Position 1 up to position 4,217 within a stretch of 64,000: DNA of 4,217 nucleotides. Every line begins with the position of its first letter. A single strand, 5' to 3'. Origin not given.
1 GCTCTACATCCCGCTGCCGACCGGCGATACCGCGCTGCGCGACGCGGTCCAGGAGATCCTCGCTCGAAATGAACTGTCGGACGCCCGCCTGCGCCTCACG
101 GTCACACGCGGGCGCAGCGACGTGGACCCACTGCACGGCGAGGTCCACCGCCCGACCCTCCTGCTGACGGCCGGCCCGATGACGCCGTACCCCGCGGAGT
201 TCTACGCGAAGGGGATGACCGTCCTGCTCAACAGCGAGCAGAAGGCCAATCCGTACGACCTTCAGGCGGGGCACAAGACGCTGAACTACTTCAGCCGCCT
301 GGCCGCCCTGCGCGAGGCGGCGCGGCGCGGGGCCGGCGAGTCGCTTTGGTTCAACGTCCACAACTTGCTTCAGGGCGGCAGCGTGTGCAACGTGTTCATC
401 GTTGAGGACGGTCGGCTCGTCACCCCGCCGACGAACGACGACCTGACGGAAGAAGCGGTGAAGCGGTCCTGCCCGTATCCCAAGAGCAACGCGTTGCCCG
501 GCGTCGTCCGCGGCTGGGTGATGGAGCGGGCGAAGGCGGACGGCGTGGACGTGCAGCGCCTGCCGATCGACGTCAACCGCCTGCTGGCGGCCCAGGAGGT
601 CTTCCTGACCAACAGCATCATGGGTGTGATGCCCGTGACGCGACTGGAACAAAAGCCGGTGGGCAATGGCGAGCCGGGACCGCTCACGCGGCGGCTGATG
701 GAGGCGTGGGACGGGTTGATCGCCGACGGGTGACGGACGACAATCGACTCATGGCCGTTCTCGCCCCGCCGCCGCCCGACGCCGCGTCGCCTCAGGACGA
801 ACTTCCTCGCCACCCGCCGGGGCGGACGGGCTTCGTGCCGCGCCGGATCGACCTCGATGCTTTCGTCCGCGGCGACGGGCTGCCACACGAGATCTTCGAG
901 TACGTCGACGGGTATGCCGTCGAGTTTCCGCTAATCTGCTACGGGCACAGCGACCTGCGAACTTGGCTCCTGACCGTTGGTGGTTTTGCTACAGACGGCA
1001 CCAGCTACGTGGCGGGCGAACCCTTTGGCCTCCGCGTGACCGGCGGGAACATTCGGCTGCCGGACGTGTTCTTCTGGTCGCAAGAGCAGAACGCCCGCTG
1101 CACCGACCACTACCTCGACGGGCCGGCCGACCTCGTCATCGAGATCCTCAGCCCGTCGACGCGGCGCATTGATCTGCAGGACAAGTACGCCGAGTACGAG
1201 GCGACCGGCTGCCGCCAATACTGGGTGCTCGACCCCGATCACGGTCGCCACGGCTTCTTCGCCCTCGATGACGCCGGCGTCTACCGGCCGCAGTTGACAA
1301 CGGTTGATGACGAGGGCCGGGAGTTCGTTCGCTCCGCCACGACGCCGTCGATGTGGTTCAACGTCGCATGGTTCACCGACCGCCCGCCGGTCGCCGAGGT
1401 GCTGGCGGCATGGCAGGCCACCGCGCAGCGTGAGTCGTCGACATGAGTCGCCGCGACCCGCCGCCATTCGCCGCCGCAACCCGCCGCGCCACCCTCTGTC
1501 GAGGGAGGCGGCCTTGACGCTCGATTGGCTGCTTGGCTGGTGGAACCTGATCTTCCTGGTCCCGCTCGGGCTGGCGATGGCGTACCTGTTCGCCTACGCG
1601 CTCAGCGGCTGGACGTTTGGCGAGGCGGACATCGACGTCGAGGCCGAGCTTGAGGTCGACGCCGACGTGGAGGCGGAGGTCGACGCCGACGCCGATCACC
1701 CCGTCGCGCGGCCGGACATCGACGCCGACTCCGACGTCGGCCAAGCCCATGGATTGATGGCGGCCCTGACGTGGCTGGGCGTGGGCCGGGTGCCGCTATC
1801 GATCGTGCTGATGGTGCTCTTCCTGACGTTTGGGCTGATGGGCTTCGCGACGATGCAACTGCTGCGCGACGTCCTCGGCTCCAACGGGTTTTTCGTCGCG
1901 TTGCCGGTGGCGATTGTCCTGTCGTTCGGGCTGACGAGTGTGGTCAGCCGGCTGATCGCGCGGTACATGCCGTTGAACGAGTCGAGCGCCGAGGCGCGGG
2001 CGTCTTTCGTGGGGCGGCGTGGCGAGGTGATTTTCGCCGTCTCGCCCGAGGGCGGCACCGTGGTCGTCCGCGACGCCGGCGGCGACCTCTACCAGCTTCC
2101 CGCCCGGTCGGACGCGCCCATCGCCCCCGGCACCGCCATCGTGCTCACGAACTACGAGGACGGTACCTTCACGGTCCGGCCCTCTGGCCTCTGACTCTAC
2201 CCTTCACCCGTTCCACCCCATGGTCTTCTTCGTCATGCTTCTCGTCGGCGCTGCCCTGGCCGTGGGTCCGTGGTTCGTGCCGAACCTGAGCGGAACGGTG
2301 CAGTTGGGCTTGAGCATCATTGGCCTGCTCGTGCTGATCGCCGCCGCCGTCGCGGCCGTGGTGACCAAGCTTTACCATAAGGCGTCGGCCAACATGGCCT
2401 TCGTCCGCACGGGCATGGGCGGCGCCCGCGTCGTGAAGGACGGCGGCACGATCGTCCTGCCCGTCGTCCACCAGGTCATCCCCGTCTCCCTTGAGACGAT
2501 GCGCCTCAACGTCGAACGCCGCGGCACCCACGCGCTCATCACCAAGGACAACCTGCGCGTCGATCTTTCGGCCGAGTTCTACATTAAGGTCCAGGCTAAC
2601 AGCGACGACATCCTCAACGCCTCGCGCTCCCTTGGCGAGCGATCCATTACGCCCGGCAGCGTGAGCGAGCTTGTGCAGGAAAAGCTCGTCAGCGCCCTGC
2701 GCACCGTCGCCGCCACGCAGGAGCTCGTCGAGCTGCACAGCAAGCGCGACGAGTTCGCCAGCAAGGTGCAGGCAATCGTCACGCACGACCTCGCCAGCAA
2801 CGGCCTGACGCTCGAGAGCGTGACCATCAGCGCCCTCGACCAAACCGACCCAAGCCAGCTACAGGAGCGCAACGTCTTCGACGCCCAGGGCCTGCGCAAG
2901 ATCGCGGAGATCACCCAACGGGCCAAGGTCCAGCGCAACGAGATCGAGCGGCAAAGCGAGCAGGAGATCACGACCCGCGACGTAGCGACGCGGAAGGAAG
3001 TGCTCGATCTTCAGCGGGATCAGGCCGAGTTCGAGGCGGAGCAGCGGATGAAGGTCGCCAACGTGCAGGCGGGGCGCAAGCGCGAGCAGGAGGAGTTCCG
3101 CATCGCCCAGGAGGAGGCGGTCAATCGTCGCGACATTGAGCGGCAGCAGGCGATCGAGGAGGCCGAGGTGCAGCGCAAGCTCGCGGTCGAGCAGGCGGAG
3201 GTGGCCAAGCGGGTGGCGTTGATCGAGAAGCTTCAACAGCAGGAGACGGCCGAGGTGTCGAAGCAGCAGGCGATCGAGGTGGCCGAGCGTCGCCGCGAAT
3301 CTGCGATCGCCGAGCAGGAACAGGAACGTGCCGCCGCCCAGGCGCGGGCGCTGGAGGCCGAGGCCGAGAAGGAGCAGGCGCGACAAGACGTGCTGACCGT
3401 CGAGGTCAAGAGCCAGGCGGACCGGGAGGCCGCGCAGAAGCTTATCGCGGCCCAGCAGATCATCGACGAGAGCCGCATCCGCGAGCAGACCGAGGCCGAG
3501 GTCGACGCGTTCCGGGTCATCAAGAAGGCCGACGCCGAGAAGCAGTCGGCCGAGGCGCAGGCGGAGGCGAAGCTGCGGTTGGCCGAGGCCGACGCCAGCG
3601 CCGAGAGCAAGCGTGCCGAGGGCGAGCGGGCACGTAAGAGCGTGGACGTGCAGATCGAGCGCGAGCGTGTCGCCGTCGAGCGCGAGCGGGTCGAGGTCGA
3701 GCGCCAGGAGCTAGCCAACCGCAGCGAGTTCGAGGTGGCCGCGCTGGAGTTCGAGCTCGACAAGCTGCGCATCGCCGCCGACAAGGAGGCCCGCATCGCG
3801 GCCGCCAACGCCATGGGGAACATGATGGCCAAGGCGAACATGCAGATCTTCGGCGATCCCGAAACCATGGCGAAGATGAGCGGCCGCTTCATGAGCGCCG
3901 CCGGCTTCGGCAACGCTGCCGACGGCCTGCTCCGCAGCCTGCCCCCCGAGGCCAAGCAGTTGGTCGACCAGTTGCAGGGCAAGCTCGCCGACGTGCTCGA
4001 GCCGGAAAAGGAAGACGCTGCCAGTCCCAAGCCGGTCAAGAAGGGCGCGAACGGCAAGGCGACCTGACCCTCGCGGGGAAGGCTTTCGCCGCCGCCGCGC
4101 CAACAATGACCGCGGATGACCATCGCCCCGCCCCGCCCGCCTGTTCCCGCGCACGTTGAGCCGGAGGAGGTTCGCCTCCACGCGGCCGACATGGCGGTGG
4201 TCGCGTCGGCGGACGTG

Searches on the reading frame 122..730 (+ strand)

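Call 53: search_protein_families(library=pfam, proteins=[window:122-730:+], max_evalue=0.00001)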
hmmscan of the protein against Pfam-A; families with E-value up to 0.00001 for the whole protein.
window:122-730:+ (203 aa): 1 family
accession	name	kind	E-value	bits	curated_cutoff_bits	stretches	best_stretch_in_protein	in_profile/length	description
PF01063.24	Aminotran_4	-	3.8e-30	105.8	28.5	2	10-107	76-171/223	Amino-transferase class IV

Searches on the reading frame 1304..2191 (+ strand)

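Call 53: search_protein_families(library=pfam, proteins=[window:1304-2191:+], max_evalue=0.00001)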
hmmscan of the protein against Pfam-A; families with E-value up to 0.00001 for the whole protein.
window:1304-2191:+ (296 aa): 1 family
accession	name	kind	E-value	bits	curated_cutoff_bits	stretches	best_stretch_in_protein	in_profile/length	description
PF21001.2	YqiJ_N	-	4.7e-09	36.9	23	1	129-209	46-113/116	Inner membrane protein YqiJ, N-terminal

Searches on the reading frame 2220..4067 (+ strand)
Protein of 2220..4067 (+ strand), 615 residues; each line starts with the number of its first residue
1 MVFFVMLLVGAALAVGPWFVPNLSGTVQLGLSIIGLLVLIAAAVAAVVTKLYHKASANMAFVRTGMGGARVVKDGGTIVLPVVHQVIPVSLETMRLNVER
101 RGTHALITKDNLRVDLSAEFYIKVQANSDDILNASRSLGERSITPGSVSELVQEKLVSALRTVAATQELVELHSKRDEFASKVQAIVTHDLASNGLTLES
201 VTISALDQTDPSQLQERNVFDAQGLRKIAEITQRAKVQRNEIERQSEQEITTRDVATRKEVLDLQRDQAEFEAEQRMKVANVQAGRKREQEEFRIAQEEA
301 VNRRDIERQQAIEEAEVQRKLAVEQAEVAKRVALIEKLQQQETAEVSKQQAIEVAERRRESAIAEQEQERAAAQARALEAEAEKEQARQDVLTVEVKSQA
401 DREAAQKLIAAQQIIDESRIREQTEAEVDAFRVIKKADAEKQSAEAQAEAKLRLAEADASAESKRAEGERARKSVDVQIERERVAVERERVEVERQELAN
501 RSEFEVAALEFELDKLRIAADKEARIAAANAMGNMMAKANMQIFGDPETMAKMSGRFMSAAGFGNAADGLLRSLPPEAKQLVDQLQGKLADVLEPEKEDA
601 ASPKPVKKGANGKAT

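Call 9: search_protein_families(library=pfam, proteins=[window:2220-4064:+], max_evalue=0.01)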
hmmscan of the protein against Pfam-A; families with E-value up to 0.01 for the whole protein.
window:2220-4064:+ (615 aa): 1 family
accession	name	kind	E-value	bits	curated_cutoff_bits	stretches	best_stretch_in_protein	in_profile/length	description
PF01145.31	Band_7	-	4.9e-20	72.7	23.6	1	58-243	6-175/176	SPFH domain / Band 7 family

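Call 70: find_encoding_contigs(protein=window:2220-4067:+, flank=6000, max_places=6)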
Protein window:2220-4067:+ (615 aa): no gene with exactly this product is on record in the collection.
